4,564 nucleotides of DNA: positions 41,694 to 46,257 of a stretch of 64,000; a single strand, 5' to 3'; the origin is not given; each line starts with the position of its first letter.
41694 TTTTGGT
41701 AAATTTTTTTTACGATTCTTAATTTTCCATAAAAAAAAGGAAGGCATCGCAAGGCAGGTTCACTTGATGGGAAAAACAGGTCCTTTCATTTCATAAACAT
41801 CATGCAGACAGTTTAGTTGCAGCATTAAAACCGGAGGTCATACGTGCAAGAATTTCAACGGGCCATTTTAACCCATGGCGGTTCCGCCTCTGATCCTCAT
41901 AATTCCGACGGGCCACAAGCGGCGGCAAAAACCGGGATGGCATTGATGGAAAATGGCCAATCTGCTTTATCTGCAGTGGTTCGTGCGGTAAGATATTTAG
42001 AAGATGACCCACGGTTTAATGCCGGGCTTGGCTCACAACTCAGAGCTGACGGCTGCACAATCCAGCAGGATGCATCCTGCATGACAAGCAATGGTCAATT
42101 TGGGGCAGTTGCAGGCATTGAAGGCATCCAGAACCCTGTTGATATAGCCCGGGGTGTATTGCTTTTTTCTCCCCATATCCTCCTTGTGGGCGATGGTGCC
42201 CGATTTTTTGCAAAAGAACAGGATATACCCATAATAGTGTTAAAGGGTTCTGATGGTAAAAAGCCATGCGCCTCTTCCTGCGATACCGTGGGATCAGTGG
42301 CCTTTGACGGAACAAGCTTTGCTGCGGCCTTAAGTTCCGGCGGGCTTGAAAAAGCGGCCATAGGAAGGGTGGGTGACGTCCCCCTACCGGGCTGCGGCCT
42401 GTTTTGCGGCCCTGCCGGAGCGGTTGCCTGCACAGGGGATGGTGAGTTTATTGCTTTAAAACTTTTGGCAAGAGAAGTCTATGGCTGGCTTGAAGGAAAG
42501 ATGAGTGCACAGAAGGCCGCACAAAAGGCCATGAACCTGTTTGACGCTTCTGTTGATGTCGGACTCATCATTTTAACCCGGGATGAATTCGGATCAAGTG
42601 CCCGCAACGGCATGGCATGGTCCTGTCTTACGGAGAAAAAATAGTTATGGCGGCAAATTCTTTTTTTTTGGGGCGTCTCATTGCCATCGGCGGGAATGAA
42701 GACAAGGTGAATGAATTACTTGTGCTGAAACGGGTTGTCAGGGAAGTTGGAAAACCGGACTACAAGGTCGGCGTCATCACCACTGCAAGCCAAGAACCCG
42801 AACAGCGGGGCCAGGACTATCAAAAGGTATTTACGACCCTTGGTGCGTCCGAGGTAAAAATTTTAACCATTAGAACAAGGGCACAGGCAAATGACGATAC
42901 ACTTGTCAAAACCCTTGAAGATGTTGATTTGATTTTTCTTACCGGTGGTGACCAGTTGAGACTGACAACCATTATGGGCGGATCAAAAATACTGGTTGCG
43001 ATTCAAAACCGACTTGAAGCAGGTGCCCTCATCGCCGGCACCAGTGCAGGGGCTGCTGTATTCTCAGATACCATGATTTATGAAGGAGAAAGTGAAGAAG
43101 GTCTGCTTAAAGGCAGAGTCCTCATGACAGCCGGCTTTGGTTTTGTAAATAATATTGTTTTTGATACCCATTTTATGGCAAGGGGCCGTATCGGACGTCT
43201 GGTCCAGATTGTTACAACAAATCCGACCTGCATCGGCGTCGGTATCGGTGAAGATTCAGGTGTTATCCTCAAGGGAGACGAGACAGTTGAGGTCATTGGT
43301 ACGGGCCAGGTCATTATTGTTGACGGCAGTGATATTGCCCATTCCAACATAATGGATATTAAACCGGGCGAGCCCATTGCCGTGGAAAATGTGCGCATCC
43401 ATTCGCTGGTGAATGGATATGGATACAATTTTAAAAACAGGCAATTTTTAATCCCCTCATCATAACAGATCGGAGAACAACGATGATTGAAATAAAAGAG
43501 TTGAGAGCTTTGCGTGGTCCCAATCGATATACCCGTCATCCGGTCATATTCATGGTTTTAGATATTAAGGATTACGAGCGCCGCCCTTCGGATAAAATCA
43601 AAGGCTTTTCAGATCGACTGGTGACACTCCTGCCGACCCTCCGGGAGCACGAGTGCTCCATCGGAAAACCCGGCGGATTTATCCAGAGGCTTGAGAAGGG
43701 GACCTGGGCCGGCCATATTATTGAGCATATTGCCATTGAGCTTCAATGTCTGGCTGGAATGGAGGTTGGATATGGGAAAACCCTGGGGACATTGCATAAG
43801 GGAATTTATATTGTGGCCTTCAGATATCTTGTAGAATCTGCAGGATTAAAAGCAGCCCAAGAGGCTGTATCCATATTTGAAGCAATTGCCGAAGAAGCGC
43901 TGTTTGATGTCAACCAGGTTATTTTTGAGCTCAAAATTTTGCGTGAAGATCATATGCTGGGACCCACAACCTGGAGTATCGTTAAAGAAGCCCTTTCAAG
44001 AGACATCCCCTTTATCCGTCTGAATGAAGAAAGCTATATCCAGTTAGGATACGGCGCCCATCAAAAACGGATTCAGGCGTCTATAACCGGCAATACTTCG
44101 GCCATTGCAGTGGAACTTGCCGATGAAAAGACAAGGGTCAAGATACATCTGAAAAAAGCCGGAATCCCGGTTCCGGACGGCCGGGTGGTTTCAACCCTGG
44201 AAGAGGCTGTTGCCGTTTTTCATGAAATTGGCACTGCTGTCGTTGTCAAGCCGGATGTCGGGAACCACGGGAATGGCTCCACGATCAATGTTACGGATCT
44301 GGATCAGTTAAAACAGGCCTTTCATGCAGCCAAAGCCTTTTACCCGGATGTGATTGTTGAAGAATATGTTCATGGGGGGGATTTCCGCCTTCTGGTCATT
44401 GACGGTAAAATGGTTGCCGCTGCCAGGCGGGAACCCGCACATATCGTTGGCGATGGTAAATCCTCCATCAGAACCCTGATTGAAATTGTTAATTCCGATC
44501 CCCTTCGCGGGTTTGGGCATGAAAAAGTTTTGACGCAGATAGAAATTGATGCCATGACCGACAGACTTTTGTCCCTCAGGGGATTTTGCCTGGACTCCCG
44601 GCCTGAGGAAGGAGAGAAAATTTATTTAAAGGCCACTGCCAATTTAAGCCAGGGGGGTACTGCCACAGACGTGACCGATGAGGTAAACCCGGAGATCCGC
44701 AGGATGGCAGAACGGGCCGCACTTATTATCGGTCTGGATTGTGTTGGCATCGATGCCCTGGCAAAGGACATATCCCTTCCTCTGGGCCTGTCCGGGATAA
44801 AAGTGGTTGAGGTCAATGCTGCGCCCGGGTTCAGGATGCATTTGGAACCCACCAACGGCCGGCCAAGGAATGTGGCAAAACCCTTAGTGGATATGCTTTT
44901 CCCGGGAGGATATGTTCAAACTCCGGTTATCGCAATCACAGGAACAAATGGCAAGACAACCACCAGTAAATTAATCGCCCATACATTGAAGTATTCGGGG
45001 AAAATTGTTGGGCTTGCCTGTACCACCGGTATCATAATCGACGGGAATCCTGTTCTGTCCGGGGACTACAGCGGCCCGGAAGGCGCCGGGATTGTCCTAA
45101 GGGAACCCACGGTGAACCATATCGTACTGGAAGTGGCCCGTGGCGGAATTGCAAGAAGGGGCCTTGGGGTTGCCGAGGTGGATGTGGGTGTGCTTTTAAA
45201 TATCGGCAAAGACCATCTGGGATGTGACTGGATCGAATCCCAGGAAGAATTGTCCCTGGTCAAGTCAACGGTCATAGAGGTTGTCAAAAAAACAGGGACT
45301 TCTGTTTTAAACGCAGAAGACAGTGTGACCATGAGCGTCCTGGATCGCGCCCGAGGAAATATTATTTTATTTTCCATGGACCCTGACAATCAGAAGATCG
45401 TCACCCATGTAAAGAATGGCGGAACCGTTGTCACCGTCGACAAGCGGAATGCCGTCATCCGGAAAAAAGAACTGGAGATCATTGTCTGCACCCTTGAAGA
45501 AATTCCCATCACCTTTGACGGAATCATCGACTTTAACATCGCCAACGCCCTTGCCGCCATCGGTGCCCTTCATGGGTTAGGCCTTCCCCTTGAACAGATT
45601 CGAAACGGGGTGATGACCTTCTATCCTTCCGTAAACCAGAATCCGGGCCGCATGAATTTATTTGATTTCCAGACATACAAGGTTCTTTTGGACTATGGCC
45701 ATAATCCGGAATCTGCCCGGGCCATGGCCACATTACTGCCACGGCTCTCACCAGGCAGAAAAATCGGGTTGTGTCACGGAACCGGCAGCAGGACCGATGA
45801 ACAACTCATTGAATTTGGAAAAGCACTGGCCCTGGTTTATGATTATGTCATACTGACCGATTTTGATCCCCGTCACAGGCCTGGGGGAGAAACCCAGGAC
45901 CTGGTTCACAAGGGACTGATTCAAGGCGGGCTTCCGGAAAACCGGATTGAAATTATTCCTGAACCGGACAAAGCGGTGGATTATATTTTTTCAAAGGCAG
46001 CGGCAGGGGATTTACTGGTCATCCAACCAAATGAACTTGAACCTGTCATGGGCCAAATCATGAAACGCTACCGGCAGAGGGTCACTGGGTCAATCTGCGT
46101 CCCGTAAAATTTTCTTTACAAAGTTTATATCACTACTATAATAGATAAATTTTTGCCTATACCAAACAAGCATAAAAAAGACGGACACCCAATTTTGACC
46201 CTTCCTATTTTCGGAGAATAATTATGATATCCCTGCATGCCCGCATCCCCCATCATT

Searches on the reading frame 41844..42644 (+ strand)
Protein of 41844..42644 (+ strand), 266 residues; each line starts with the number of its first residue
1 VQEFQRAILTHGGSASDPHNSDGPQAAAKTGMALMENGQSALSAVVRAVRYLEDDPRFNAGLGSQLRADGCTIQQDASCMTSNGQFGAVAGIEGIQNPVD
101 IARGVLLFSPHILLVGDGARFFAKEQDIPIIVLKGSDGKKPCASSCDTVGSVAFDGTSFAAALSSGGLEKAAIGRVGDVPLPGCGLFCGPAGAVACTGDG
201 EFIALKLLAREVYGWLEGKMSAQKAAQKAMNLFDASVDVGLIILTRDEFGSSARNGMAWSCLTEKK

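Call 64: search_protein_families(library=pfam, proteins=[window:41844-42644:+], max_evalue=0.00001)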
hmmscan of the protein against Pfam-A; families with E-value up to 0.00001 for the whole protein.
window:41844-42644:+ (266 aa): 1 family
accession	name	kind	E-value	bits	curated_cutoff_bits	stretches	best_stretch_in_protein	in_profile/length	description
PF01112.23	Asparaginase_2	-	6.3e-52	177.1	27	2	8-130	3-132/309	Asparaginase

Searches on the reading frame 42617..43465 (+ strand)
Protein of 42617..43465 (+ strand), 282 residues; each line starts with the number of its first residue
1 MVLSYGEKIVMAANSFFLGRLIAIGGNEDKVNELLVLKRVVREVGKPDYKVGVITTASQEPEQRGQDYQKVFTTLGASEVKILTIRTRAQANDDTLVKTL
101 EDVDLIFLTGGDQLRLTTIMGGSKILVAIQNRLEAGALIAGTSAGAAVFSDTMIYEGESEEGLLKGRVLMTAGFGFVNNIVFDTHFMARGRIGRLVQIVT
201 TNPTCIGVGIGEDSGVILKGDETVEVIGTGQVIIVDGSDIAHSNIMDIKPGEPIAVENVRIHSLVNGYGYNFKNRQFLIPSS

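Call 64: search_protein_families(library=pfam, proteins=[window:42617-43465:+], max_evalue=0.00001)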
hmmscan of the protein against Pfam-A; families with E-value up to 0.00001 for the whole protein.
window:42617-43465:+ (282 aa): 1 family
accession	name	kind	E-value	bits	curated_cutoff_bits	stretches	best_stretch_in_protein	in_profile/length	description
PF03575.23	Peptidase_S51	-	5.4e-23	82.2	23.9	1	21-223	1-203/206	Peptidase family S51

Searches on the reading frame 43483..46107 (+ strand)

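Call 15: search_protein_families(library=pfam, proteins=[window:43483-46107:+], max_evalue=0.0001)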
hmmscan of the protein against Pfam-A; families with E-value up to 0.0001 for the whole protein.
window:43483-46107:+ (874 aa): 6 families
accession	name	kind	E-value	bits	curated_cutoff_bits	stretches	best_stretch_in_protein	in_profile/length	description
PF18921.5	Cyanophycin_syn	-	9.7e-42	142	27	1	24-136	2-114/115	Cyanophycin synthase-like N-terminal domain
PF08245.18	Mur_ligase_M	-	3.2e-22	79.9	24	1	485-695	1-199/200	Mur ligase middle domain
PF02875.26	Mur_ligase_C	-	5.4e-15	56.8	28.4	1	722-849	1-125/127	Mur ligase, glutamate ligase domain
PF08443.16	RimK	-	1.6e-11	44.6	21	1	213-317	1-106/188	RimK-like ATP-grasp domain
PF02222.28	ATP-grasp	-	1.5e-05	25.2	27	1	222-296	2-76/179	ATP-grasp domain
PF02786.22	CPSase_L_D2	-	3e-05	24.1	19.8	1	216-297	2-90/211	Carbamoyl-phosphate synthase L chain, ATP binding domain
